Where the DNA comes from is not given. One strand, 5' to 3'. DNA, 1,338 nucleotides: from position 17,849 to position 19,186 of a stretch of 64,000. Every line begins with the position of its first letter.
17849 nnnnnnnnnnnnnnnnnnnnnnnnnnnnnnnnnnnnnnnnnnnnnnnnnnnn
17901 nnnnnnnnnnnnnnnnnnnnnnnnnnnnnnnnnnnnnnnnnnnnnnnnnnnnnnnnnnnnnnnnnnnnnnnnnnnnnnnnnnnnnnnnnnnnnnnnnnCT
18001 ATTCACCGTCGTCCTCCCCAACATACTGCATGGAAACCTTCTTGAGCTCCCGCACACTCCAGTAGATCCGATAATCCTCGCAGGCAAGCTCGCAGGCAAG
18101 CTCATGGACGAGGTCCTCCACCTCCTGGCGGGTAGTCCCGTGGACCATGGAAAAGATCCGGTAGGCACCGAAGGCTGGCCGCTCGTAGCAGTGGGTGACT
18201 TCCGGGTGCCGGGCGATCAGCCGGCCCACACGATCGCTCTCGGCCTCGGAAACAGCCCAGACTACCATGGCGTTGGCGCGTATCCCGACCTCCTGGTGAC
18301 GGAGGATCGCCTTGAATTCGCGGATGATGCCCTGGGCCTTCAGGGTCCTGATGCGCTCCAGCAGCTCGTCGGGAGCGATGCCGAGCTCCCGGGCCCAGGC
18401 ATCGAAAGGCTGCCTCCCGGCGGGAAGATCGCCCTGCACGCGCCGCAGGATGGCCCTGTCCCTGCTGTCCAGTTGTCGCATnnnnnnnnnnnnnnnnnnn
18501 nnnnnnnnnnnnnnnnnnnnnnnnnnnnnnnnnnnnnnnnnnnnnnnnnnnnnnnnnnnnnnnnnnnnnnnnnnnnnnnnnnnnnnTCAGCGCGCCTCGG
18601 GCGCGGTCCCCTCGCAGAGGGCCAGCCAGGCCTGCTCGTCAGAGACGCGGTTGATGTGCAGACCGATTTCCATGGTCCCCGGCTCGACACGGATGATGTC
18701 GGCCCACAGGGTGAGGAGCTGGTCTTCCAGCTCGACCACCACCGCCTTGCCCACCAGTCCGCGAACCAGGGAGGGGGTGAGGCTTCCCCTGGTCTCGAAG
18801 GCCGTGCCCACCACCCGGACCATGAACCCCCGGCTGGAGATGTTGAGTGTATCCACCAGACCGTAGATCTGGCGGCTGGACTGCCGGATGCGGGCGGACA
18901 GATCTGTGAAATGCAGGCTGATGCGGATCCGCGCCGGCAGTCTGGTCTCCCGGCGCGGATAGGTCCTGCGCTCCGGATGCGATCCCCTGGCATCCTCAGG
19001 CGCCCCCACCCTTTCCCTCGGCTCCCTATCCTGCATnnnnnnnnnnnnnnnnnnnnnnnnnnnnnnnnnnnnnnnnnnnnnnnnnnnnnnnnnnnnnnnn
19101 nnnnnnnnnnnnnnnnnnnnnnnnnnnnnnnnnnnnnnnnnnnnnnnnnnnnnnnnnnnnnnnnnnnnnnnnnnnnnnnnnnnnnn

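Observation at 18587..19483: Tandem paralogous stand-alone PilZ proteins next to a secreted polysaccharide deacetylase and a glucosaminidase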

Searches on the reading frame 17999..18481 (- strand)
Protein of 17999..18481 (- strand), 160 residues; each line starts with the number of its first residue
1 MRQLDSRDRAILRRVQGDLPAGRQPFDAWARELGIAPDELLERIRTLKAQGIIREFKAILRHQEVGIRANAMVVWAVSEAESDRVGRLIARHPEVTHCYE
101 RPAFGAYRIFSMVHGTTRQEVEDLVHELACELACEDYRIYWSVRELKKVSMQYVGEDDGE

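Call 3: search_protein_families(library=pfam, proteins=[window:17999-18481:-], max_evalue=0.01)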
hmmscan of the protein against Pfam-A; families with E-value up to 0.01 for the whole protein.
window:17999-18481:- (160 aa): 4 families
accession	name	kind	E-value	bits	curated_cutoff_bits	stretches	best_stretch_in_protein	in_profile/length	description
PF17805.7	AsnC_trans_reg2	-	9.3e-25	87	27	1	65-147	2-86/86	AsnC-like ligand binding domain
PF22451.2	NirdL-like_HTH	-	9.6e-16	57.5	27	1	8-54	1-47/47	Siroheme decarboxylase NirDL-like HTH domain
PF13404.12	HTH_AsnC-type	-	2.2e-06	27.8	27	1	4-47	1-41/42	AsnC-type helix-turn-helix domain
PF13412.12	HTH_24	-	0.0033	17.4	21.9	1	4-54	1-48/48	Winged helix-turn-helix DNA-binding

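Call 7: search_protein_families(library=ncbifam, proteins=[window:17999-18481:-], max_evalue=1)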
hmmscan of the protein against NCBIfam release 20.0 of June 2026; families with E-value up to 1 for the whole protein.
window:17999-18481:- (160 aa): 8 families
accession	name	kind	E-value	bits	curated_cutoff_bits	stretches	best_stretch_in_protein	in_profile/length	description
NF040707.3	Siroheme_Dcarb_AhbB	equivalog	9.5e-47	158.4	125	1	11-153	1-146/146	siroheme decarboxylase subunit beta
NF040708.3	Siroheme_Dcarb_AhbA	equivalog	6.2e-20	71.4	140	1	8-146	1-136/144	siroheme decarboxylase subunit alpha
NF040947.1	trans_reg_LysM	equivalog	1.2e-09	38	180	1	5-127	2-117/136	HTH-type transcriptional regulator LysM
NF053758.1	ChrTpTrnRegChrS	equivalog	2.9e-06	27.2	250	1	3-126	11-129/158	chromate efflux transcriptional regulator ChrS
NF008370.0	PRK11169.1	equivalog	2.9e-05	23.8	233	1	2-73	10-78/164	leucine-responsive transcriptional regulator Lrp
NF040820.1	trans_reg_LrpA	equivalog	6.8e-05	22.8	250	1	4-67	2-62/141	HTH-type transcriptional regulator LrpA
NF008384.0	PRK11179.1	equivalog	0.00021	21.1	227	1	2-123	5-122/153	transcriptional regulator AsnC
NF041396.1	TranRegLrp_Halo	equivalog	0.00058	19.8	190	1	19-131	15-125/149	HTH-type transcriptional regulator Lrp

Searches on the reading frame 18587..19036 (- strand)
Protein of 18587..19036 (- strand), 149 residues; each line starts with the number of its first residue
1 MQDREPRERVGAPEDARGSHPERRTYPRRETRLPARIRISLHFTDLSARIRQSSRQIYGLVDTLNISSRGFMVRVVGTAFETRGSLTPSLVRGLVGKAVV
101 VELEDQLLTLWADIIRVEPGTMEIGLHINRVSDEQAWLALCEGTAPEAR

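Call 3: search_protein_families(library=pfam, proteins=[window:18587-19036:-], max_evalue=0.01)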
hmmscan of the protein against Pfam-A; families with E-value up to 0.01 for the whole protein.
window:18587-19036:- (149 aa): 0 families

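Call 7: search_protein_families(library=ncbifam, proteins=[window:18587-19036:-], max_evalue=1)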
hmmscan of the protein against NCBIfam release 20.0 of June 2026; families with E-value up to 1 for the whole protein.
window:18587-19036:- (149 aa): 0 families

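Call 71: search_protein_families(library=pfam, proteins=[window:18587-19036:-], max_evalue=10)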
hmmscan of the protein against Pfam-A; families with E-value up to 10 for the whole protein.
window:18587-19036:- (149 aa): 1 family
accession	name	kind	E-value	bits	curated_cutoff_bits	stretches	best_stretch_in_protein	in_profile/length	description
PF07238.19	PilZ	-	0.016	16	22.5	1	23-135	2-92/102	PilZ domain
